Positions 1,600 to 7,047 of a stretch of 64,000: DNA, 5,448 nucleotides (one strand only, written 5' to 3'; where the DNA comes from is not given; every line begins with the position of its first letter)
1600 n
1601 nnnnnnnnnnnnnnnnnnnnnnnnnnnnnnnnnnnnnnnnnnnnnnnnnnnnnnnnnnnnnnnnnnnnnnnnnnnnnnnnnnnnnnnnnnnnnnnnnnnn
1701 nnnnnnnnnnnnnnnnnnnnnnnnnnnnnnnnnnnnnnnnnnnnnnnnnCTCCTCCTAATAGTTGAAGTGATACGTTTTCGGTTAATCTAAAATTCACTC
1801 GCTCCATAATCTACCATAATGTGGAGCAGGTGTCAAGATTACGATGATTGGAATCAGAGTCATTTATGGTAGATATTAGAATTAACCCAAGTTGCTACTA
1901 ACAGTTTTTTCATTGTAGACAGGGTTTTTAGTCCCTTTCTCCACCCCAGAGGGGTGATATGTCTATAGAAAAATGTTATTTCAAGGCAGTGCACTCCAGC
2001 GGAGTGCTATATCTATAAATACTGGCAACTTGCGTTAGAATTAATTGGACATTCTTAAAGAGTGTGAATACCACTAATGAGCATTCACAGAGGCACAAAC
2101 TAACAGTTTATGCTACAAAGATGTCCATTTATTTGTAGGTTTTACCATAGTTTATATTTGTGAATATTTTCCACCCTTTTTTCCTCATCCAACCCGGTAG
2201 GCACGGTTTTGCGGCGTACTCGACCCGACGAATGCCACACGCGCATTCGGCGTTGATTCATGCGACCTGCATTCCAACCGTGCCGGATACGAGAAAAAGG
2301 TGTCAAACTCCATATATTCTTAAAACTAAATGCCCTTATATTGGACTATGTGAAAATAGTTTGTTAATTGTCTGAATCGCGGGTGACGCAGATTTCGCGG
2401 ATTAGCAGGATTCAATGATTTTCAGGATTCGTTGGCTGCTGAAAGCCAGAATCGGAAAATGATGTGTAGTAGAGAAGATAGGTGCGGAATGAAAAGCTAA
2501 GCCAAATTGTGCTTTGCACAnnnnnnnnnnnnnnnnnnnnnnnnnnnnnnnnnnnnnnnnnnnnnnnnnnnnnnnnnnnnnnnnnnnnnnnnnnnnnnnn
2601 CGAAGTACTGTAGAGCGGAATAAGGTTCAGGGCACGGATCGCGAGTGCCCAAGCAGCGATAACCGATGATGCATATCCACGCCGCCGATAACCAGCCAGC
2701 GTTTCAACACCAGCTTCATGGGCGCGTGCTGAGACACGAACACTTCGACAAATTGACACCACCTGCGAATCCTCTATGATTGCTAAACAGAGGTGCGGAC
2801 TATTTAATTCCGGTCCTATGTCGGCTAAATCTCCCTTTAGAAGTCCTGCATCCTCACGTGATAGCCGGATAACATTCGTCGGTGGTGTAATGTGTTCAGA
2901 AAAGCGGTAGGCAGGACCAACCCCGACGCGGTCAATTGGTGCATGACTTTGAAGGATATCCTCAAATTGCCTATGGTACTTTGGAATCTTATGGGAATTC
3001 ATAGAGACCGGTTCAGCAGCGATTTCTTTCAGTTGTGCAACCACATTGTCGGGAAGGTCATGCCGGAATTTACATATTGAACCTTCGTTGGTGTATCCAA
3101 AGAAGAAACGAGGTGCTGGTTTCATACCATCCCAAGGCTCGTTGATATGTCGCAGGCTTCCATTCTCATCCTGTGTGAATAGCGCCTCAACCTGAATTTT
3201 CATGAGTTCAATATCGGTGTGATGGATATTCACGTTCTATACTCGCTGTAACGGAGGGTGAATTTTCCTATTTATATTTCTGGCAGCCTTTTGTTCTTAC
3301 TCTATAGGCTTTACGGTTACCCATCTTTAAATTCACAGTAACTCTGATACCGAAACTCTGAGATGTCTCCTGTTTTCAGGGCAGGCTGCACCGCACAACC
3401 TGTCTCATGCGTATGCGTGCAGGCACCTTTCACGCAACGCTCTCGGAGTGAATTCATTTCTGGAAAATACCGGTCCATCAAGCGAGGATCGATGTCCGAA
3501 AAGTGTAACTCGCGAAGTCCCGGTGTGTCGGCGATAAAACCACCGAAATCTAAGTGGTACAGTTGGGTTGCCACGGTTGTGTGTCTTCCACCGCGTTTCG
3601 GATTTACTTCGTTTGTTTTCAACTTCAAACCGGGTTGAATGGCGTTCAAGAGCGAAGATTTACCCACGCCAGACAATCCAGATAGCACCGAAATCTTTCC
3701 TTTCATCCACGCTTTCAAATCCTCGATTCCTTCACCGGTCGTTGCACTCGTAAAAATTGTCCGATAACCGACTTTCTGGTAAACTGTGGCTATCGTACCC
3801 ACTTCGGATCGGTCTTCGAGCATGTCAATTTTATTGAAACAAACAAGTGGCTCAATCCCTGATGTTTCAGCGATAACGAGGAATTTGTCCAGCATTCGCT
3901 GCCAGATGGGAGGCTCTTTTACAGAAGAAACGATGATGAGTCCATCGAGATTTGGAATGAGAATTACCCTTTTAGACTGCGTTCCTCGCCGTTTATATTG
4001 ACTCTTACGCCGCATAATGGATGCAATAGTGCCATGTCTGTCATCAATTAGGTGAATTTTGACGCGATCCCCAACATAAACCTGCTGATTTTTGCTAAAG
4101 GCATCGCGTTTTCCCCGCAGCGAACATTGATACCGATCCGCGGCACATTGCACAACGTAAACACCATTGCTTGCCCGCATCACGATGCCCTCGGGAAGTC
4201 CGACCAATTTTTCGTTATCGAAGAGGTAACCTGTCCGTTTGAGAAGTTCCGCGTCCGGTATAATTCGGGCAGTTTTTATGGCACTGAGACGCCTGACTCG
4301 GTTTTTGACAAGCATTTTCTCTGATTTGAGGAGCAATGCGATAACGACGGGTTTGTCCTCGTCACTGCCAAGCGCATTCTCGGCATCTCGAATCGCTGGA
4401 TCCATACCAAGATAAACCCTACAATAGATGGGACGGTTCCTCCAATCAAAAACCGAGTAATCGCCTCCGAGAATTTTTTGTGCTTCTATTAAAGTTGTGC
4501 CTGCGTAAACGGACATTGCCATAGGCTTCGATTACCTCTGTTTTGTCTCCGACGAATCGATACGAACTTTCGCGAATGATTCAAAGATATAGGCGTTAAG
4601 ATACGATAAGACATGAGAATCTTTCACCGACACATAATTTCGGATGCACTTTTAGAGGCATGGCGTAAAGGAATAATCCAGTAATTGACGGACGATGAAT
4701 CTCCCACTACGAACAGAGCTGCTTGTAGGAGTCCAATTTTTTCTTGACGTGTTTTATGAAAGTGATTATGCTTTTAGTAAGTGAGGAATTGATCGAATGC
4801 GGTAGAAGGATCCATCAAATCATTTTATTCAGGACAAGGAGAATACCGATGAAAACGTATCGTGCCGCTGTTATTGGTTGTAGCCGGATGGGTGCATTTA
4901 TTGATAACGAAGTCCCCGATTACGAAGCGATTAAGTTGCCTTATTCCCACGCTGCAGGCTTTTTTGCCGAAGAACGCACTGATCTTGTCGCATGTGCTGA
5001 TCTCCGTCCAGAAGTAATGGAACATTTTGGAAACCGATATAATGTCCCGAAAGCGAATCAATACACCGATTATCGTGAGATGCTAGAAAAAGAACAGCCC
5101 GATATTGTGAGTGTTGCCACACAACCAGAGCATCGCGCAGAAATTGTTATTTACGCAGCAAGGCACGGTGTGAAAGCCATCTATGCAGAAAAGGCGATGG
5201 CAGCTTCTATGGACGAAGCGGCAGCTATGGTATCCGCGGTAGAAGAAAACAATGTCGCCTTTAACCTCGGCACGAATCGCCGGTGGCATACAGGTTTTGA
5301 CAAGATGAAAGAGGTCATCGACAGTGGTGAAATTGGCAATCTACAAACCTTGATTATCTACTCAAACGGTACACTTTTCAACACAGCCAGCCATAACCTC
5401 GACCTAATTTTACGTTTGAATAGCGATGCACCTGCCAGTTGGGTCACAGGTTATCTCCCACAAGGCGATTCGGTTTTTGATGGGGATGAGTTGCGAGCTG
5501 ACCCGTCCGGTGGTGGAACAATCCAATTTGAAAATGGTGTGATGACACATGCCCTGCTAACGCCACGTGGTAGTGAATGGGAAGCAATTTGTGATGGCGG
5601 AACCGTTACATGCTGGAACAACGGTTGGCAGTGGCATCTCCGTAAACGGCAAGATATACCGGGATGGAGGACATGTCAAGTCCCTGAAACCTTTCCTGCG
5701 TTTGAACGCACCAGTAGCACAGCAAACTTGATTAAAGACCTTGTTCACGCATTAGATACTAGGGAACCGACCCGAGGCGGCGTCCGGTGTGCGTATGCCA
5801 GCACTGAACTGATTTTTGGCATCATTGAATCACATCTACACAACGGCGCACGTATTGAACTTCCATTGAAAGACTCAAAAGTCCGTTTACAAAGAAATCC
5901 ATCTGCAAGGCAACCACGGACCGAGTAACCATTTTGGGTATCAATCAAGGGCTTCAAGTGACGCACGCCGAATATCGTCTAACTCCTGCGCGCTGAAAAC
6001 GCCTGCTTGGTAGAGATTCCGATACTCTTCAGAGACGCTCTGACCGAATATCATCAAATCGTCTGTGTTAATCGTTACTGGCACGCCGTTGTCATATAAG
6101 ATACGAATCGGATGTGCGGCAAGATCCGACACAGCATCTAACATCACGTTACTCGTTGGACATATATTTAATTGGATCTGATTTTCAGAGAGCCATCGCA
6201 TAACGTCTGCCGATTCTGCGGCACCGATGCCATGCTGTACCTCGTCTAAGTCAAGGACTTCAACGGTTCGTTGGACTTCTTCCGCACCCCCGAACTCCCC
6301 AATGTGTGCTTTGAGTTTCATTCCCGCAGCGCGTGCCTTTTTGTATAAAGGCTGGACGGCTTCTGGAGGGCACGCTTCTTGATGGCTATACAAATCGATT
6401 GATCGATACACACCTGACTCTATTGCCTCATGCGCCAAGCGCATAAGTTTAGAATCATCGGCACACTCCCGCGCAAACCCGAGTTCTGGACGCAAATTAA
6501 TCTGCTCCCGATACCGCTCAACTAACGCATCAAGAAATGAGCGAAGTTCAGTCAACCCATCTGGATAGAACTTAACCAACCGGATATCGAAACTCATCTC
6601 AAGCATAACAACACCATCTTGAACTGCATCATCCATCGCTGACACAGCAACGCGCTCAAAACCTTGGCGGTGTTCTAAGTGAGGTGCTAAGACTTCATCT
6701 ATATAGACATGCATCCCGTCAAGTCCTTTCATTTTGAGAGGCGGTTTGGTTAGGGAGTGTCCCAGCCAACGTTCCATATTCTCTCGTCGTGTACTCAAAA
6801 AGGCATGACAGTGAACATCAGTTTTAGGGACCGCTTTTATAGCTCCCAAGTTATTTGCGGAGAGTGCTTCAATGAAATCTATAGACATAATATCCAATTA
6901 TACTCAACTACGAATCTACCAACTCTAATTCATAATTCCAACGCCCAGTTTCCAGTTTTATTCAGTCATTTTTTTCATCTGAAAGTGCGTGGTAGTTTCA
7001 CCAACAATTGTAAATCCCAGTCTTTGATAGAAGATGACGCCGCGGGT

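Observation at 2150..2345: Two homologous ~140-bp elements, one carrying a 65-nt insertion exactly in the hairpin loop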

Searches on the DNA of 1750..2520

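Call 48: search_rna_families(source=window, start=1750, end=2520, threshold=evalue, max_evalue=10)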
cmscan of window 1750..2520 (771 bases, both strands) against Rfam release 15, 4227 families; matches with E-value up to 10: 6.
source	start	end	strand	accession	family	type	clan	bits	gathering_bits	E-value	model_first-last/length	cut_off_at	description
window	1840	1868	+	RF01308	sR58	Gene; snRNA; snoRNA; CD-box;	-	17.3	55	0.4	1-55/55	no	Small nucleolar RNA sR58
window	2107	2168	-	RF01666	rox2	Cis-reg;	-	16.8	55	8.3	1-71/71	no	Drosophila rox2 ncRNA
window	2356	2465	+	RF01163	snoR64a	Gene; snRNA; snoRNA; CD-box;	-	15.8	45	8.4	1-77/77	no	Small nucleolar RNA snoR64a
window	1753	1796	-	RF01748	nuoG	Cis-reg;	-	15.3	33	1.9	1-43/43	no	nuoG RNA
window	1884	1927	-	RF00284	SNORD74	Gene; snRNA; snoRNA; CD-box;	CL00069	15.2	41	2.4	1-80/80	no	Small nucleolar RNA SNORD74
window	2045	2191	-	RF01295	SCARNA7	Gene; snRNA; snoRNA; scaRNA;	-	15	65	0.23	1-330/330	no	Small Cajal body-specific RNA 7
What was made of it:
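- On Rfam structured RNA / intrinsic terminator-attenuator: Only chance-level hits at E<=10 in 1750-2520 (call 48).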

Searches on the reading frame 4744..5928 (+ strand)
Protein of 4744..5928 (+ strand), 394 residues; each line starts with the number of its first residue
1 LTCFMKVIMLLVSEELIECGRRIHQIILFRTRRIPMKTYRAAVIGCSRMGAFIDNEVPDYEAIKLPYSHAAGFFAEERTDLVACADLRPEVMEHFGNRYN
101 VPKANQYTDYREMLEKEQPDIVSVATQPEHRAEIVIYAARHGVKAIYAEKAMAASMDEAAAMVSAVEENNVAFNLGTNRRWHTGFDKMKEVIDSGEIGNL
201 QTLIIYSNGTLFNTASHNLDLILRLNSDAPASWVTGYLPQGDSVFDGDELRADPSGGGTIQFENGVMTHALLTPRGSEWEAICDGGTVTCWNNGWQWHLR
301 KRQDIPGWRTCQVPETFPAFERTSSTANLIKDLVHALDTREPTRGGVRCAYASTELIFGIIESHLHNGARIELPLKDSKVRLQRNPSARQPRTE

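Call 16: search_protein_families(library=pfam, proteins=[window:4744-5928:+])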
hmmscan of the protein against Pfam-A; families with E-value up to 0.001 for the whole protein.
window:4744-5928:+ (394 aa): 3 families
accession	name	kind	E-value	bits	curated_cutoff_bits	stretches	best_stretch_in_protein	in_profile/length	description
PF01408.29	GFO_IDH_MocA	-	2.4e-12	48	24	1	69-174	15-117/120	Oxidoreductase family, NAD-binding Rossmann fold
PF03447.22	NAD_binding_3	-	0.00027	22.1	24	1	79-172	22-112/116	Homoserine dehydrogenase, NAD binding domain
PF22725.1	GFO_IDH_MocA_C3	-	0.00064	20.1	27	0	207-269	42-99/124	GFO/IDH/MocA C-terminal domain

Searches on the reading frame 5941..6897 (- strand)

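Call 74: search_protein_families(library=pfam, proteins=[window:5941-6897:-], max_evalue=0.00001)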
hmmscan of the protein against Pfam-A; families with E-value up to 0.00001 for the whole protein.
window:5941-6897:- (318 aa): 1 family
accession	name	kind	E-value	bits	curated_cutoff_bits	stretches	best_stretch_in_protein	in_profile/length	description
PF00962.28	A_deaminase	-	8.2e-37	127.4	27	1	74-315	64-311/330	Adenosine deaminase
